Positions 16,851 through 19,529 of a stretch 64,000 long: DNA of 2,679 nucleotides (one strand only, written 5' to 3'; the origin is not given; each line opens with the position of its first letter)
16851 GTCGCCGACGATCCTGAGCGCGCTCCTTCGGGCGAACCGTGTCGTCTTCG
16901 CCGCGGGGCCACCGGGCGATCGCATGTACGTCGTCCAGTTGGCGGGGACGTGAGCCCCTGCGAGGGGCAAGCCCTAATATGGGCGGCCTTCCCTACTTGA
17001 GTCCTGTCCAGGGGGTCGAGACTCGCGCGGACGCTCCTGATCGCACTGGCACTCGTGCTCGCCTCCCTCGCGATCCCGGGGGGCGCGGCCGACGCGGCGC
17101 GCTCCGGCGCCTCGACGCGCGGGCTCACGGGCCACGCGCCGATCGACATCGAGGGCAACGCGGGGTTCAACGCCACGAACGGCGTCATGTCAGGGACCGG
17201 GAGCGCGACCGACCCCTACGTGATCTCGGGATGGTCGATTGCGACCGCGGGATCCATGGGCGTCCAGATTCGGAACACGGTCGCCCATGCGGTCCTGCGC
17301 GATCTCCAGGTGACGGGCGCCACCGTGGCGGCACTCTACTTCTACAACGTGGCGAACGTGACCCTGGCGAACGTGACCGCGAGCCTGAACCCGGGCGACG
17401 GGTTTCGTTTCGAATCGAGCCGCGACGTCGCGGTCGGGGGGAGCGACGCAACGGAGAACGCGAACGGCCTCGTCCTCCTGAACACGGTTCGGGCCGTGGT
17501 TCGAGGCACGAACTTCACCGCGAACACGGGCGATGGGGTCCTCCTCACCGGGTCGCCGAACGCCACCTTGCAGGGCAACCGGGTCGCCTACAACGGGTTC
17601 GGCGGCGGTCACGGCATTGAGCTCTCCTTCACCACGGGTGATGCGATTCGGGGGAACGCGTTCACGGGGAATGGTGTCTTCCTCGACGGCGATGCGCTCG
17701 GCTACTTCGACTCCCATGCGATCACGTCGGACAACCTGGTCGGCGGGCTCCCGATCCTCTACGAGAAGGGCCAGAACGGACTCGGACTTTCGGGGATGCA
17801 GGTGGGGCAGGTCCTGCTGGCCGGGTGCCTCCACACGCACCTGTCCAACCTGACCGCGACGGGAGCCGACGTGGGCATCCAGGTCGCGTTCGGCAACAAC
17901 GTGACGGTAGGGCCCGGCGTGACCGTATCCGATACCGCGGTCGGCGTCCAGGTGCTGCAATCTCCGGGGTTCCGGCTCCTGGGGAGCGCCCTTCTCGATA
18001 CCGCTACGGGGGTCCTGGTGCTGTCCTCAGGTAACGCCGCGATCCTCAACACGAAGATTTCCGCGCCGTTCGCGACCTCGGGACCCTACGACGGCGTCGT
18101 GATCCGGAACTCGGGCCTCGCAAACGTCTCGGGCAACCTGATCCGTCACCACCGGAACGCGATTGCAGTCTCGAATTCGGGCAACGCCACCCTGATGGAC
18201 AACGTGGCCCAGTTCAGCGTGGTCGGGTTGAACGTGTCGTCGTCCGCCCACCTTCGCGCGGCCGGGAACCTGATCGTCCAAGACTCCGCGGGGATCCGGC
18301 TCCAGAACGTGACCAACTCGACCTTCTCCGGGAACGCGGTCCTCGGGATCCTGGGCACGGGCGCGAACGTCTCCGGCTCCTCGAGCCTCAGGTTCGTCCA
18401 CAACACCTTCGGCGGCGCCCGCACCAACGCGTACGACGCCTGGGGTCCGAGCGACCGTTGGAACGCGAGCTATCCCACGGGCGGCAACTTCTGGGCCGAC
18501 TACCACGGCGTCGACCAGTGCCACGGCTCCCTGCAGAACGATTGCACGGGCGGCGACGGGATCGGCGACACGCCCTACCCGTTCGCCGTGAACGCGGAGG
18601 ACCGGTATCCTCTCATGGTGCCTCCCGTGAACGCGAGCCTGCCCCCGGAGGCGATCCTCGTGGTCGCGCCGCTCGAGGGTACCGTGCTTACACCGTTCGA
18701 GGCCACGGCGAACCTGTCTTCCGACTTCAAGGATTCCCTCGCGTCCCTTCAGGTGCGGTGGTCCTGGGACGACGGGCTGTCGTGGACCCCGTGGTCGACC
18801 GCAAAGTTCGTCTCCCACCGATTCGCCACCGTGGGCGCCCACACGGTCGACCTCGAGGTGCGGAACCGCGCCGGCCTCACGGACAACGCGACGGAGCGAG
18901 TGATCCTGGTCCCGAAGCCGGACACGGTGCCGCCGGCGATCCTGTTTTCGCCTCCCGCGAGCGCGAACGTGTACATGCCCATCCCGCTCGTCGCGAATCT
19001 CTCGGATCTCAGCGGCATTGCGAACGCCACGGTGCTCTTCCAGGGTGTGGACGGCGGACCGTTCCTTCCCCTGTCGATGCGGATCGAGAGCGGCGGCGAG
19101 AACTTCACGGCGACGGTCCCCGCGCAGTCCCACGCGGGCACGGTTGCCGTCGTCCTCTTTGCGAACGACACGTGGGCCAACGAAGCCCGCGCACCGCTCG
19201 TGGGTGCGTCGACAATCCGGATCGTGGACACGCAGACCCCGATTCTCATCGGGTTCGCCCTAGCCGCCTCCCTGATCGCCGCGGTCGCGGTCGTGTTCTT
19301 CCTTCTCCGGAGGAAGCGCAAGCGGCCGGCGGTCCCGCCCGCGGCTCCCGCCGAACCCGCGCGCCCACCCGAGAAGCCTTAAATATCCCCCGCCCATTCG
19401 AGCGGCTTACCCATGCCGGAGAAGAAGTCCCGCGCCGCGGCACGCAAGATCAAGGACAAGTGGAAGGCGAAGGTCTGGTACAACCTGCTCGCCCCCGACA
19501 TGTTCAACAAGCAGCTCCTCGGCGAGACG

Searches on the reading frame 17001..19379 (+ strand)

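Call 93: search_protein_families(library=pfam, proteins=[window:17001-19379:+], max_evalue=0.00001)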
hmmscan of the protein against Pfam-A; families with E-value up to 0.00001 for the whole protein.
window:17001-19379:+ (793 aa): 4 families
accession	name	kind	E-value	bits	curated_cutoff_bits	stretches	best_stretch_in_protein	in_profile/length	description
PF05048.19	NosD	-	1.7e-35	122.9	23.6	2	299-503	2-212/212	Periplasmic copper-binding protein (NosD)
PF13229.12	Beta_helix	-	2.2e-23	83.1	25.9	2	87-225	2-138/158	Right handed beta helix region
PF00801.26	PKD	-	1.3e-06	28.7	23.5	1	572-632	15-77/80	PKD domain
PF18911.6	PKD_4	-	5.3e-06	26.8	27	0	568-631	22-78/85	PKD domain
